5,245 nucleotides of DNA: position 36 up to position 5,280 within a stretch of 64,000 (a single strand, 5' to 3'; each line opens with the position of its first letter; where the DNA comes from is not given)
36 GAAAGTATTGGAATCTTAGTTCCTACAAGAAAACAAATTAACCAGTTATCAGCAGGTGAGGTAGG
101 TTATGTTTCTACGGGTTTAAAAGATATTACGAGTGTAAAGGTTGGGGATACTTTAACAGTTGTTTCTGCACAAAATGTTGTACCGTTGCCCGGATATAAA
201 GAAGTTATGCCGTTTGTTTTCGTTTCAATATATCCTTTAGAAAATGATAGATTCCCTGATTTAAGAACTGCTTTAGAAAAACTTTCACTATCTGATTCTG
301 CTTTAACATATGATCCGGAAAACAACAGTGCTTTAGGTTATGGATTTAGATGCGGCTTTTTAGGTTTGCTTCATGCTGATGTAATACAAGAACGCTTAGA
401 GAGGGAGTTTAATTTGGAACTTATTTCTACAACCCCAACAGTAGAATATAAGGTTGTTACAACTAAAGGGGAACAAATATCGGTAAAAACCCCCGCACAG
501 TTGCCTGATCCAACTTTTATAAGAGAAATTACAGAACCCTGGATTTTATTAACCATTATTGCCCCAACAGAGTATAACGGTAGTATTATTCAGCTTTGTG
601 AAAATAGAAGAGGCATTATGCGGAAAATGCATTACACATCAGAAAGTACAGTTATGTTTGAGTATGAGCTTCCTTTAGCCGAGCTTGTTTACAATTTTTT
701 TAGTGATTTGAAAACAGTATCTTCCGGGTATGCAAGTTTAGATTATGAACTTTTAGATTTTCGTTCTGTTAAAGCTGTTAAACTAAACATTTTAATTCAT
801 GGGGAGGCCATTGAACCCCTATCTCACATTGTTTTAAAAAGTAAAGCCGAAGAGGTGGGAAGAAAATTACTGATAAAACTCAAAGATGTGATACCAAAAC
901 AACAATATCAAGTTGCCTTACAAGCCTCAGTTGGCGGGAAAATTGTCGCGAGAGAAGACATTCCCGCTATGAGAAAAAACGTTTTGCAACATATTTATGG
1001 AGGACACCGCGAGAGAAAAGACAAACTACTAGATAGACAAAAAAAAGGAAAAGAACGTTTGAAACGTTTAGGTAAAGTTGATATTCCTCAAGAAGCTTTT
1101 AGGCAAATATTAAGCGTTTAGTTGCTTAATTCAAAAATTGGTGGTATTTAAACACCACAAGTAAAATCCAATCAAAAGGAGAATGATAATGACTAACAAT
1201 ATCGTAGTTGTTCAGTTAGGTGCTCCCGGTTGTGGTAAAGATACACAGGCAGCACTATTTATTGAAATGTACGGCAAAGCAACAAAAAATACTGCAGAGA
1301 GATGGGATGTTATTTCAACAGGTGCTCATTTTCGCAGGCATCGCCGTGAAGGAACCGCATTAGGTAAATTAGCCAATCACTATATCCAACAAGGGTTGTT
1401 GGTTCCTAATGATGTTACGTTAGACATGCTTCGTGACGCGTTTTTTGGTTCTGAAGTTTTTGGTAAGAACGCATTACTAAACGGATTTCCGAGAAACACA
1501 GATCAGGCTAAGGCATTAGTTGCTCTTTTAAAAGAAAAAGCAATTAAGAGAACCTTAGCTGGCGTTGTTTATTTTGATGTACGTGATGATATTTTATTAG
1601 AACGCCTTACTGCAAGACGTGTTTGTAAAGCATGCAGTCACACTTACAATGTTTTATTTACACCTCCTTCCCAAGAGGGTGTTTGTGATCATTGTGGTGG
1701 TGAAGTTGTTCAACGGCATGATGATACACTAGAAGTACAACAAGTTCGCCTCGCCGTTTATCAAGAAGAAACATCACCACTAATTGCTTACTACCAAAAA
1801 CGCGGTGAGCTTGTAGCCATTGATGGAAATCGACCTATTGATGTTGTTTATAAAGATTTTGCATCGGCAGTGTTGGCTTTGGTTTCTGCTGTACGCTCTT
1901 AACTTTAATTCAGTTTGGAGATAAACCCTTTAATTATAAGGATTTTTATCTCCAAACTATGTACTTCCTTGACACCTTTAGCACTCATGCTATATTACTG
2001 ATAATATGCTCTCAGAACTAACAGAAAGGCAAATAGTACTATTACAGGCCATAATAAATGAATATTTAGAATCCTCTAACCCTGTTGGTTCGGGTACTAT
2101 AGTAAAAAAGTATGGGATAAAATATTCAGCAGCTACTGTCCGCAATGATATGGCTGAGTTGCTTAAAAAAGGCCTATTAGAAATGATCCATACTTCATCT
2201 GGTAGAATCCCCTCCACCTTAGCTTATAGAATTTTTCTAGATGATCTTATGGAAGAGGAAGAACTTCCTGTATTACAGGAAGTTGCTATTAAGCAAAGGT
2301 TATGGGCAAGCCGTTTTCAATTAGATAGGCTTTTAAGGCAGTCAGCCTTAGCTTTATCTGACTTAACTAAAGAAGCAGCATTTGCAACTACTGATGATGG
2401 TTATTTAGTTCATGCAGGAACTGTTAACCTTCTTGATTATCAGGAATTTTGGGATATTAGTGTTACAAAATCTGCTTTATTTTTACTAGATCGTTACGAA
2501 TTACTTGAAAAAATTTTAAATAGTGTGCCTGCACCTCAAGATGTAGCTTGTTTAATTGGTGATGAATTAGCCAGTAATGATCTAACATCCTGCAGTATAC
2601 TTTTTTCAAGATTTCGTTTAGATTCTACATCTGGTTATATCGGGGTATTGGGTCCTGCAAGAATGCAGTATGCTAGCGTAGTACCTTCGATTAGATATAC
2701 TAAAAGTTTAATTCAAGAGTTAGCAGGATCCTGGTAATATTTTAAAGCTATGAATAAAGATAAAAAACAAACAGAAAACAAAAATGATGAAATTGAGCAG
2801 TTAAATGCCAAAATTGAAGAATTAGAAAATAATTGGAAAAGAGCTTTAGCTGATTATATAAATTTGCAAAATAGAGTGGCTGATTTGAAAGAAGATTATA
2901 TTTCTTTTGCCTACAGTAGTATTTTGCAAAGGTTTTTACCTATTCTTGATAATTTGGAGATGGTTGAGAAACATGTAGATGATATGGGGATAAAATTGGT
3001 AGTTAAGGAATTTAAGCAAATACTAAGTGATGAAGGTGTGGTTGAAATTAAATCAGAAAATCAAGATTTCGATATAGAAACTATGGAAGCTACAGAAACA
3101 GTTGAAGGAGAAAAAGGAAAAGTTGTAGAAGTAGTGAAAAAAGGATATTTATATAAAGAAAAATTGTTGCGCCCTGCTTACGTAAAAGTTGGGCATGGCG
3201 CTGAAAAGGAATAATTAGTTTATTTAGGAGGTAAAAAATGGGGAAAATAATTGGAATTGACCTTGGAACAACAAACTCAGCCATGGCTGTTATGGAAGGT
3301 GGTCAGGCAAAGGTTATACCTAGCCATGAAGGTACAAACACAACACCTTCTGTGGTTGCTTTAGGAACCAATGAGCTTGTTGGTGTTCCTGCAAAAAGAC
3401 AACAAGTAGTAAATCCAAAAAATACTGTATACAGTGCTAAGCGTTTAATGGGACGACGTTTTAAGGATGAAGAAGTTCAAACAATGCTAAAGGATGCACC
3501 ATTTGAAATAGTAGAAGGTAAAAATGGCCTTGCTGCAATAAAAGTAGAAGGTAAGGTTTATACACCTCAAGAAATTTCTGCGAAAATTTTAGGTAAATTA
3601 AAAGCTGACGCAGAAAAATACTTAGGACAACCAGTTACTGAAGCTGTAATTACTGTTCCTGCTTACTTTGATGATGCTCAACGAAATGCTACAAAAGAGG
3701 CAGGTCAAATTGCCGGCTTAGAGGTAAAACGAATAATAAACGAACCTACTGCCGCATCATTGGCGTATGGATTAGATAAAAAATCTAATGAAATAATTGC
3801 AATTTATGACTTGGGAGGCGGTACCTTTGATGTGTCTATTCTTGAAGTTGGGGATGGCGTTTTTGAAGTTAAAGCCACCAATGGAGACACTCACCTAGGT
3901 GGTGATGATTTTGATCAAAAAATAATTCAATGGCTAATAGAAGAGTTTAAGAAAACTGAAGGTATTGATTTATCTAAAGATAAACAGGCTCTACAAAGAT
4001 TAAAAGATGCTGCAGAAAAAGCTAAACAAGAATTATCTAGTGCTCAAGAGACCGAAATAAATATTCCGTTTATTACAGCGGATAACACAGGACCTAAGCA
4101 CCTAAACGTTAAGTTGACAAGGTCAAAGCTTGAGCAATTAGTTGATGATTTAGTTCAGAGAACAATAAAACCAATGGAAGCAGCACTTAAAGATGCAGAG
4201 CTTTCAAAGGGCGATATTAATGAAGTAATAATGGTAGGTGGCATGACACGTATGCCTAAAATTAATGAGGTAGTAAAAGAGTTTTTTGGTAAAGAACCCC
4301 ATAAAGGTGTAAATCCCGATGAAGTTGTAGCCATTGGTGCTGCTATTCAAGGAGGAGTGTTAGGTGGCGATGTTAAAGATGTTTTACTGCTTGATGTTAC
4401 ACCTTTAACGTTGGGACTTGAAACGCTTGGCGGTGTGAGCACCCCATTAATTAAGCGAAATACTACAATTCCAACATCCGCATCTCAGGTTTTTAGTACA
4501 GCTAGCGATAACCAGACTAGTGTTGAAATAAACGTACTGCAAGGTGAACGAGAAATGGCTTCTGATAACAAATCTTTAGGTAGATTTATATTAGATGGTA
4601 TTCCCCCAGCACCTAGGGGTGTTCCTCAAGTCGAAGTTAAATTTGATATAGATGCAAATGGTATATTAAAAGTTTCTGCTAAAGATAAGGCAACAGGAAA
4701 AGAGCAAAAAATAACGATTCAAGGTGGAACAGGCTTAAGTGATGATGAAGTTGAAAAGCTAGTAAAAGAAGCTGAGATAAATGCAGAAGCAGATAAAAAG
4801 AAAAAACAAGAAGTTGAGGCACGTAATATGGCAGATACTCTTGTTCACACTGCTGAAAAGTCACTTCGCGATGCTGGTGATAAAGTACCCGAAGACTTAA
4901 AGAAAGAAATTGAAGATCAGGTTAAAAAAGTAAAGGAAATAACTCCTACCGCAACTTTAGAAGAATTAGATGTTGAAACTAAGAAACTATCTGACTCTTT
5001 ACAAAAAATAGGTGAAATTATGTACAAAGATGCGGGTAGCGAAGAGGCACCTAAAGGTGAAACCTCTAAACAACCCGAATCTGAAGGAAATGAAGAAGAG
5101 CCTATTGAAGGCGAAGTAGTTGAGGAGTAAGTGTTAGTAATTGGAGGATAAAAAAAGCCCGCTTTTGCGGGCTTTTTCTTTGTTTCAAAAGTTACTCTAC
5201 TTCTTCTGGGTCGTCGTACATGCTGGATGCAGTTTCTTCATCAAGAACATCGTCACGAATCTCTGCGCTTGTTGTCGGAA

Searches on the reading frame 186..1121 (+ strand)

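Call 43: search_protein_families(library=pfam, proteins=[window:186-1121:+], max_evalue=0.001)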
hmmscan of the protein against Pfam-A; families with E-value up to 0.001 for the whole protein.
window:186-1121:+ (311 aa): 3 families
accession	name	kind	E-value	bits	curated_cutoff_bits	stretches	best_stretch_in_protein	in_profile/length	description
PF06421.17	LepA_C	-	1e-39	135.4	29.7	1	204-309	1-106/107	GTP-binding protein LepA C-terminus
PF00679.30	EFG_C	-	1.1e-20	73.9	27.9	1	115-201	2-87/89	Elongation factor G C-terminus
PF14492.12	EFG_III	-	0.00041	20.8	27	0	9-80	4-72/75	Elongation Factor G, domain III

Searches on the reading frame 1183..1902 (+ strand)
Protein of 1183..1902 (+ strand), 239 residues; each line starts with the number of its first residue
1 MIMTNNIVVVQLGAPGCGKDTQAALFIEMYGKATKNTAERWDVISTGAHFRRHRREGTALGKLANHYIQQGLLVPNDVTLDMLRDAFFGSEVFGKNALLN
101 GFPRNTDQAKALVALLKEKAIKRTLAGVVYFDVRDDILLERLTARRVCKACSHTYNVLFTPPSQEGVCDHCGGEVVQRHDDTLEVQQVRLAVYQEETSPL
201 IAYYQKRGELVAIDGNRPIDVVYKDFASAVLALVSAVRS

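Call 43: search_protein_families(library=pfam, proteins=[window:1183-1902:+], max_evalue=0.001)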
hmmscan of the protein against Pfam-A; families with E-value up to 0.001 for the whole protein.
window:1183-1902:+ (239 aa): 3 families
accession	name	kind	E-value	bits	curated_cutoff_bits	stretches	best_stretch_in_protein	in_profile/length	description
PF00406.28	ADK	-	1.7e-32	113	26.8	1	12-208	2-150/151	Adenylate kinase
PF05191.20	ADK_lid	-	2.4e-15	56.5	26.6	1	145-180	1-36/36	Adenylate kinase, active site lid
PF13207.12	AAA_17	-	7.9e-14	52.5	27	1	12-146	1-123/136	AAA domain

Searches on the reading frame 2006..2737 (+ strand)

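Call 43: search_protein_families(library=pfam, proteins=[window:2006-2737:+], max_evalue=0.001)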
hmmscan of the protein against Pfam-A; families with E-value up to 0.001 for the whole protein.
window:2006-2737:+ (243 aa): 3 families
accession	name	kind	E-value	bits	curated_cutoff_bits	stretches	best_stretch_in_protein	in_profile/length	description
PF01628.27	HrcA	-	9.7e-18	65.4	22.2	1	104-226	103-215/215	HrcA protein C terminal domain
PF08220.18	HTH_DeoR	-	0.00061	19.9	21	0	16-62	4-48/57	DeoR-like helix-turn-helix domain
PF03444.21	HrcA_DNA-bdg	-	0.00087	19.3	21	0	4-76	1-72/79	Winged helix-turn-helix transcription repressor, HrcA DNA-binding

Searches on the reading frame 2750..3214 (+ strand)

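Call 43: search_protein_families(library=pfam, proteins=[window:2750-3214:+], max_evalue=0.001)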
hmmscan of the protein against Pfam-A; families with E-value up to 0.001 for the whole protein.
window:2750-3214:+ (154 aa): 1 family
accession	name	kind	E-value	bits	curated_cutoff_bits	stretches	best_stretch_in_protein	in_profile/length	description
PF01025.24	GrpE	-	6.3e-34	117.5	25.8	1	3-148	8-164/165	GrpE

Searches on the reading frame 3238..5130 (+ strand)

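Call 9: search_protein_families(library=pfam, proteins=[window:3238-5130:+], max_evalue=0.00001)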
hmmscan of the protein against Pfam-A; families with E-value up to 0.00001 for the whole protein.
window:3238-5130:+ (630 aa): 2 families
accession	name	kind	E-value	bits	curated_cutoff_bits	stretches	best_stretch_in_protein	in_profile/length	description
PF00012.26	HSP70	-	2.1e-260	865.6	20.6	1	4-597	1-599/599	Hsp70 protein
PF06723.19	MreB_Mbl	-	3.1e-17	62.8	27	1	113-369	73-316/327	MreB/Mbl protein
